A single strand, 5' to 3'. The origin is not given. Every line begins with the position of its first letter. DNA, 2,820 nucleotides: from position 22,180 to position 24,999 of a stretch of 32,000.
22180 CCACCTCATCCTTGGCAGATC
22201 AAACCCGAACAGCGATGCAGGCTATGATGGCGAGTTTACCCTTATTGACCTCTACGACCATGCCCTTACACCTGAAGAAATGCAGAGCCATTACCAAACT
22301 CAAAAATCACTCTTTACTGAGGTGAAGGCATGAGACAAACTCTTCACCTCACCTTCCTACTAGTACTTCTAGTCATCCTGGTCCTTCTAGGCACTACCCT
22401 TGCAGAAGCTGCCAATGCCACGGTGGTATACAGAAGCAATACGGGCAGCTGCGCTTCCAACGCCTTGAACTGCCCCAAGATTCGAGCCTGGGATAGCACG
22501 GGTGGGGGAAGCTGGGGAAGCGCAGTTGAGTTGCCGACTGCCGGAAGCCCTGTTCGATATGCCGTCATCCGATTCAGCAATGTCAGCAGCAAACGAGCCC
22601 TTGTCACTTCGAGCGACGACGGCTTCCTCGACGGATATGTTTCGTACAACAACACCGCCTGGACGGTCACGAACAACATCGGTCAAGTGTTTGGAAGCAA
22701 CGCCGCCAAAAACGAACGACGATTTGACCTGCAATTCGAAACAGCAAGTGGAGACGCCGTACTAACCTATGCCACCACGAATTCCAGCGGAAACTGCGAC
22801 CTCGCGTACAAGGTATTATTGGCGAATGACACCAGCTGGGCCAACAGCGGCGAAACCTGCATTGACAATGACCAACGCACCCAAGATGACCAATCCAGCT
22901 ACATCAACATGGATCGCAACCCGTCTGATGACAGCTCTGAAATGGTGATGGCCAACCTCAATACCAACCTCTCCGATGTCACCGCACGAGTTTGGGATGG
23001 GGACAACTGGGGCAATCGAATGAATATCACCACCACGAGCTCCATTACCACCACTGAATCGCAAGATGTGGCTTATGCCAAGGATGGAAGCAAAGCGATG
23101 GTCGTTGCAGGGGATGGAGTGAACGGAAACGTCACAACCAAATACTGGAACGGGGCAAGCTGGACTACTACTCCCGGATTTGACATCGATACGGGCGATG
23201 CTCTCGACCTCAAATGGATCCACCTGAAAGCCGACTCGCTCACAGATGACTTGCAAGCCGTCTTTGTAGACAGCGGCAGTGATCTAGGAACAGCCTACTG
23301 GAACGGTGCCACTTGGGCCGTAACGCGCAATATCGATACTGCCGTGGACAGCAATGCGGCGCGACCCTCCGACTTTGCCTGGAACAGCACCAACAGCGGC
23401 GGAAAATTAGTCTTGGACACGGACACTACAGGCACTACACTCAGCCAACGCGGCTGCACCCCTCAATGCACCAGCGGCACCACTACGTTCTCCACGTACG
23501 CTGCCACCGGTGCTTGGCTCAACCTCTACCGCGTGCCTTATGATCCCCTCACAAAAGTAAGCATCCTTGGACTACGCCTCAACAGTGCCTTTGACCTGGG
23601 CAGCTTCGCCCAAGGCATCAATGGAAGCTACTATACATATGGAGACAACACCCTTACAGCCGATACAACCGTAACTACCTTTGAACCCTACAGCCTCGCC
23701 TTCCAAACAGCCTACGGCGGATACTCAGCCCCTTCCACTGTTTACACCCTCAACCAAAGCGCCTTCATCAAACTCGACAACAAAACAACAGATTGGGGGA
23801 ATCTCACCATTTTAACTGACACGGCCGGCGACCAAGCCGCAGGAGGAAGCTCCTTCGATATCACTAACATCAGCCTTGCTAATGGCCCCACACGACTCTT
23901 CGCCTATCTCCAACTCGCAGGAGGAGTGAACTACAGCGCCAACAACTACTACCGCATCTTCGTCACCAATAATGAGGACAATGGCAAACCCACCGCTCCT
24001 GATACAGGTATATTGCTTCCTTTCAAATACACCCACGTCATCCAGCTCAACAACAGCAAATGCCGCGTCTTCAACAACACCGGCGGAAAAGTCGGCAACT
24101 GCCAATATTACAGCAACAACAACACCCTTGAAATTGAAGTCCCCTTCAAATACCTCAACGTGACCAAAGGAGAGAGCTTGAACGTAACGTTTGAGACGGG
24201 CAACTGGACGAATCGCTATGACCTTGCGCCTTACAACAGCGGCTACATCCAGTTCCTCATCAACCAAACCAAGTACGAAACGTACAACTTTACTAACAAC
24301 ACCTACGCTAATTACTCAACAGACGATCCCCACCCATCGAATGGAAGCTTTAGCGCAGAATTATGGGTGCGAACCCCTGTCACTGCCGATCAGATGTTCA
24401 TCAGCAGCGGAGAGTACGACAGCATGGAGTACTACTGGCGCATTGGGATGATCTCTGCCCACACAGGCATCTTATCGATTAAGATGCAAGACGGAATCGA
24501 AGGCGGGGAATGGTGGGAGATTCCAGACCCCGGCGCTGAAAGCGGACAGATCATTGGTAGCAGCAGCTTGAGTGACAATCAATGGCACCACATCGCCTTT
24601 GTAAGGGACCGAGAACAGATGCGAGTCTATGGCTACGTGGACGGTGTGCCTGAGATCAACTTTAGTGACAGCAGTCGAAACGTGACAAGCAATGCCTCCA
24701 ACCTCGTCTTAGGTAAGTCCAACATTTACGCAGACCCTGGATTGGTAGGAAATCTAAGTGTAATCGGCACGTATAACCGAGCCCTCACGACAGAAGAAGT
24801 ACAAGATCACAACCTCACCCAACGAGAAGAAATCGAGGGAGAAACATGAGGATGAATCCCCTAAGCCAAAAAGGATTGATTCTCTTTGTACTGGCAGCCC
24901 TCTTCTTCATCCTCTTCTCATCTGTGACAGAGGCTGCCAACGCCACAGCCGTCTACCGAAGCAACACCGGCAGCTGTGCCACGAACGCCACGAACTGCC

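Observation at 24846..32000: A giant ORF is missing from the ORF track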

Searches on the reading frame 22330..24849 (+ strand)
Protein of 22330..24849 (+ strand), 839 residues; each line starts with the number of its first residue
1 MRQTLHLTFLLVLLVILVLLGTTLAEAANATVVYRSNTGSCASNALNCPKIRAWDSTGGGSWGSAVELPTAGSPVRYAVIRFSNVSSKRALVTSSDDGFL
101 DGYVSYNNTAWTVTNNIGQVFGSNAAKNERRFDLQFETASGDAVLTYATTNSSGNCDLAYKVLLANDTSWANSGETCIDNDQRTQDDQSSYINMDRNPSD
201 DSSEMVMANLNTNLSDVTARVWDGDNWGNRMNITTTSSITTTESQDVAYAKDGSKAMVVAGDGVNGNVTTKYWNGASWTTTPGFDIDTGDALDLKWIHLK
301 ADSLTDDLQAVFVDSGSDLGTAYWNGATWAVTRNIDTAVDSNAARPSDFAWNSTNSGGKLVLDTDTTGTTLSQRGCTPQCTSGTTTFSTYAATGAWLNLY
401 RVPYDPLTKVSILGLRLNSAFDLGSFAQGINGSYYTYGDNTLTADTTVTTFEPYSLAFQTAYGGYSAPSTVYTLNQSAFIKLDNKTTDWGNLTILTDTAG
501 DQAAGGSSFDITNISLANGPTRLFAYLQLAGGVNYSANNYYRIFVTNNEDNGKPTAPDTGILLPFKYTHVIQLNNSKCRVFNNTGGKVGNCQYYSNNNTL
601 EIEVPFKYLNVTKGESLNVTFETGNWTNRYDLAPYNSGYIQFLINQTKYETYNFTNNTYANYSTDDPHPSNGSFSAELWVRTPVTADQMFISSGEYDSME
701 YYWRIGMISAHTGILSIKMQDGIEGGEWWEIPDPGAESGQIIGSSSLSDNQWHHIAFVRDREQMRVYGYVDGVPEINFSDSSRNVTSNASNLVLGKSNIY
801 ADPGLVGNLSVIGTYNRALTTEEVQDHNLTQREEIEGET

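Call 4: search_protein_families(library=pfam, proteins=[window:22330-24849:+], max_evalue=0.01)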
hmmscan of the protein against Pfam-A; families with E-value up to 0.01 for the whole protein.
window:22330-24849:+ (839 aa): 2 families
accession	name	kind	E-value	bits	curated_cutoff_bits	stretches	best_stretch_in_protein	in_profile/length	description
PF13385.13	Laminin_G_3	-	6.3e-16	59.3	27.6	1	657-825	4-151/151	Concanavalin A-like lectin/glucanases superfamily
PF02210.31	Laminin_G_2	-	0.00038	21.4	22.9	1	741-804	43-113/126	Laminin G domain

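Call 5: search_protein_families(library=ncbifam, proteins=[window:22330-24849:+], max_evalue=0.01)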
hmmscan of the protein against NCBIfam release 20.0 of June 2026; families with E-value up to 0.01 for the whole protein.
window:22330-24849:+ (839 aa): 0 families

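Call 8: find_encoding_contigs(protein=window:22330-24849:+, flank=10000, max_places=6)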
Protein window:22330-24849:+ (839 aa): 7 contigs read that carry it; 3 places shown.
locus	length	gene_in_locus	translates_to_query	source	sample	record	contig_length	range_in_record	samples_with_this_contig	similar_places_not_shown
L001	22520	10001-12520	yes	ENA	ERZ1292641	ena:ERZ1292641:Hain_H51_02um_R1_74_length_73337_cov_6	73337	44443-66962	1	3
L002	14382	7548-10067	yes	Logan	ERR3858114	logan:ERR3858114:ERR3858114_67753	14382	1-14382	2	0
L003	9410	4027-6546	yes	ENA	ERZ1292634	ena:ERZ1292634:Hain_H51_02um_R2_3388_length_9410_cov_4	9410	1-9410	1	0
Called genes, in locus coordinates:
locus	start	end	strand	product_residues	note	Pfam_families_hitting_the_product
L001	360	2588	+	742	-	PF00092:VWA, PF13519:VWA_2, PF13948:DUF4215 (weak)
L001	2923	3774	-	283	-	PF02811:PHP, PF13263:PHP_C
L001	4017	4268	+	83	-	PF01780:Ribosomal_L37ae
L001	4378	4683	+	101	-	-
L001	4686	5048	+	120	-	PF01920:Prefoldin_2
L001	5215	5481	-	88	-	-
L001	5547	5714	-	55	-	-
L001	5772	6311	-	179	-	PF05552:MS_channel_1st_1, PF00924:MS_channel_2nd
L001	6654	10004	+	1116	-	-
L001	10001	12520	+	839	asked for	PF13385:Laminin_G_3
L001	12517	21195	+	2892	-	PF05048:NosD (faint), PF13229:Beta_helix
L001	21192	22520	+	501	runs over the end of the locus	-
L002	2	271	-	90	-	?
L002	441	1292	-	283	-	PF02811:PHP, PF13263:PHP_C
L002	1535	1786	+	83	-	PF01780:Ribosomal_L37ae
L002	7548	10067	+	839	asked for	PF13385:Laminin_G_3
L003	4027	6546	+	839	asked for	PF13385:Laminin_G_3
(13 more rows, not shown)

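Call 16: search_protein_families(library=pfam, proteins=[L001:12517-13926:+, L001:13894-15756:+, L001:15724-18126:+, L001:18094-19716:+, L001:19654-21192:+, L001:21192-22520:+], max_evalue=1)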
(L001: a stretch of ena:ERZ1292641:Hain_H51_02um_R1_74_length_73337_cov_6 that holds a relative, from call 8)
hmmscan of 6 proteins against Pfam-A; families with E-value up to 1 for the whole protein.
L001:12517-13926:+ (470 aa): 0 families

L001:13894-15756:+ (621 aa): 0 families

L001:15724-18126:+ (801 aa): 3 families
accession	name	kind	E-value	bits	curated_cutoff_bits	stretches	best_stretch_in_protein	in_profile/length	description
PF13229.12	Beta_helix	-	2e-15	57.2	25.9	5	120-294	3-157/158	Right handed beta helix region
PF05048.19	NosD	-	7.3e-13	48.9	23.6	6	178-327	47-169/212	Periplasmic copper-binding protein (NosD)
PF04146.21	YTH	-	0.055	13.7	22.1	1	698-747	83-132/135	YT521-B-like domain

L001:18094-19716:+ (541 aa): 3 families
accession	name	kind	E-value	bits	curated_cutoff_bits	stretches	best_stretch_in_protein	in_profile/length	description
PF13229.12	Beta_helix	-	3.3e-18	66.2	25.9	3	132-300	2-156/158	Right handed beta helix region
PF05048.19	NosD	-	7.2e-11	42.4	23.6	4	277-393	75-174/212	Periplasmic copper-binding protein (NosD)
PF17602.7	DUF5498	-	0.09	13.7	27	0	467-502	15-50/96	Family of unknown function (DUF5498)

L001:19654-21192:+ (513 aa): 1 family
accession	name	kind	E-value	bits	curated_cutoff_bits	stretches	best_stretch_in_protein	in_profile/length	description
PF25788.1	Ig_Rha78A_N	-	0.12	13.1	27.4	0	291-362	16-88/105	Rha78A-like, N-terminal immunoglobulin domain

L001:21192-22520:+ (443 aa): 2 families
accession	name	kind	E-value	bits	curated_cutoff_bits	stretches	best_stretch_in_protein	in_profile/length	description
PF11797.14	WxLIP_HBD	-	0.00033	21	28.9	1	259-347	42-132/138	WxL Interacting Protein, host binding domain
PF23865.1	DUF7223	-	0.16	11.6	27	1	241-305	75-138/254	Domain of unknown function (DUF7223)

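Call 17: find_homologous_proteins(query=L001:12517-13926:+, max_evalue=0.001)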
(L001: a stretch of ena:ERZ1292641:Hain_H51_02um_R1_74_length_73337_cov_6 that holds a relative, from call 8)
Query L001:12517-13926:+ (470 aa): 6 proteins with E <= 0.001 among 8000 candidates.
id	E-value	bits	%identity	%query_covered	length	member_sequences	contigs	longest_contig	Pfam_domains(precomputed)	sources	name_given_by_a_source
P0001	2.3e-86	309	40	97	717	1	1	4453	-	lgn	-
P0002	6.0e-82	294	41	85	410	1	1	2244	-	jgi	jgi:hypothetical protein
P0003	5.8e-57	212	34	92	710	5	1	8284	-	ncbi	ncbi:MAG: hypothetical protein QXV73_05425 [Candidatus Micrarchaeia archaeon]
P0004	8.8e-33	132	37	51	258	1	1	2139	-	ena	-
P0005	1.8e-6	45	24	77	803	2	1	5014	-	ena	-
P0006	7.6e-6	43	28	32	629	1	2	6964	-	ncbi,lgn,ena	-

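Call 35: list_cluster_members(proteins=[P0012, window:22330-24849:+, window:4474-5643:+, window:9888-10988:-, window:734-2161:+, window:12660-14888:+])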
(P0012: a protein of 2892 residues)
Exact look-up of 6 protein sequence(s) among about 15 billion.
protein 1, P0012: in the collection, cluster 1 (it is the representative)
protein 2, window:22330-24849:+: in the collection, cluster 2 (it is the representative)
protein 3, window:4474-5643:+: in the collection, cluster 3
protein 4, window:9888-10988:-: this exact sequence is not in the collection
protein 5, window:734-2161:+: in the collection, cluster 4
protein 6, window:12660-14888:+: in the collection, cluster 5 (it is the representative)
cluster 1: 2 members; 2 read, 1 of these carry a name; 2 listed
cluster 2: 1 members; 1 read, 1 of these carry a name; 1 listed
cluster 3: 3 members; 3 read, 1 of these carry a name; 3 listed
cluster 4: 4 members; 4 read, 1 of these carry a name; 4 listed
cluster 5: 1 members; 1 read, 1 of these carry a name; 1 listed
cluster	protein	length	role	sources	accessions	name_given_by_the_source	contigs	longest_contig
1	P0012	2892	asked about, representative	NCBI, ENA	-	-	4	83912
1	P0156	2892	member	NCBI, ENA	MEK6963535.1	MAG: right-handed parallel beta-helix repeat-containing protein [Nanoarchaeota archaeon]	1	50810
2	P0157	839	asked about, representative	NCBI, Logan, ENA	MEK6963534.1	MAG: LamG domain-containing protein [Nanoarchaeota archaeon]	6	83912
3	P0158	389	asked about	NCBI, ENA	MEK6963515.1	MAG: AAA family ATPase [Nanoarchaeota archaeon]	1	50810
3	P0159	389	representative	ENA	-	-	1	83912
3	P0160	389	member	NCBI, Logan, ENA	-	-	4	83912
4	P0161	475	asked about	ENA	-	-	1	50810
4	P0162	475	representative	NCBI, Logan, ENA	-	-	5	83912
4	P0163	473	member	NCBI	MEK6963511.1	MAG: TldD/PmbA family protein [Nanoarchaeota archaeon]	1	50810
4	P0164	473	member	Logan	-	-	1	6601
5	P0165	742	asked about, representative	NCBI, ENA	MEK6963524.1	MAG: DUF4215 domain-containing protein [Nanoarchaeota archaeon]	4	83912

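Call 39: search_solved_structures(query=L001:19954-21192:+, max_evalue=1)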
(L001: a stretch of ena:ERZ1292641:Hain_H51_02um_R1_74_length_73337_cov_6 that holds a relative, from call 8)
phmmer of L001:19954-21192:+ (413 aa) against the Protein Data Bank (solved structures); distinct sequences matched with E-value up to 1: 1.
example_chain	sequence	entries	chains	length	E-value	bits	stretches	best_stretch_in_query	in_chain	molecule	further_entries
3d6l_A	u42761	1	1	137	0.5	13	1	342-365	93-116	Putative hydrolase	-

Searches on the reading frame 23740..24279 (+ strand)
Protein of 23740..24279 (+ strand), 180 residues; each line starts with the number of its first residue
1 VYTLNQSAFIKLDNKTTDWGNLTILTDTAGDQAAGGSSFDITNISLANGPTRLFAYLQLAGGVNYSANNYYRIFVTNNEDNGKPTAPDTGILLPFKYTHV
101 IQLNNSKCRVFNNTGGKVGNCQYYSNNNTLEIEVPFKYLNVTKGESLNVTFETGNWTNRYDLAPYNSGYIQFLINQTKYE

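Call 57: search_protein_families(library=pfam, proteins=[window:23740-24279:+], max_evalue=10)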
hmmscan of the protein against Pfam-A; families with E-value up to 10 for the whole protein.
window:23740-24279:+ (180 aa): 0 families

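Call 58: search_protein_families(library=ncbifam, proteins=[window:23740-24279:+], max_evalue=10)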
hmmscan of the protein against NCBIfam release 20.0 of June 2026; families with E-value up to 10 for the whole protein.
window:23740-24279:+ (180 aa): 2 families
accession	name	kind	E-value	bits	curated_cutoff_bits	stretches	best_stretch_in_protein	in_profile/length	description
NF008574.0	PRK11528.1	equivalog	0.00014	21.9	282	1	53-128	54-131/254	hypothetical protein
NF046073.1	UpsA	equivalog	0.07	13.3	130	1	8-84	56-127/136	pilin subunit UpsA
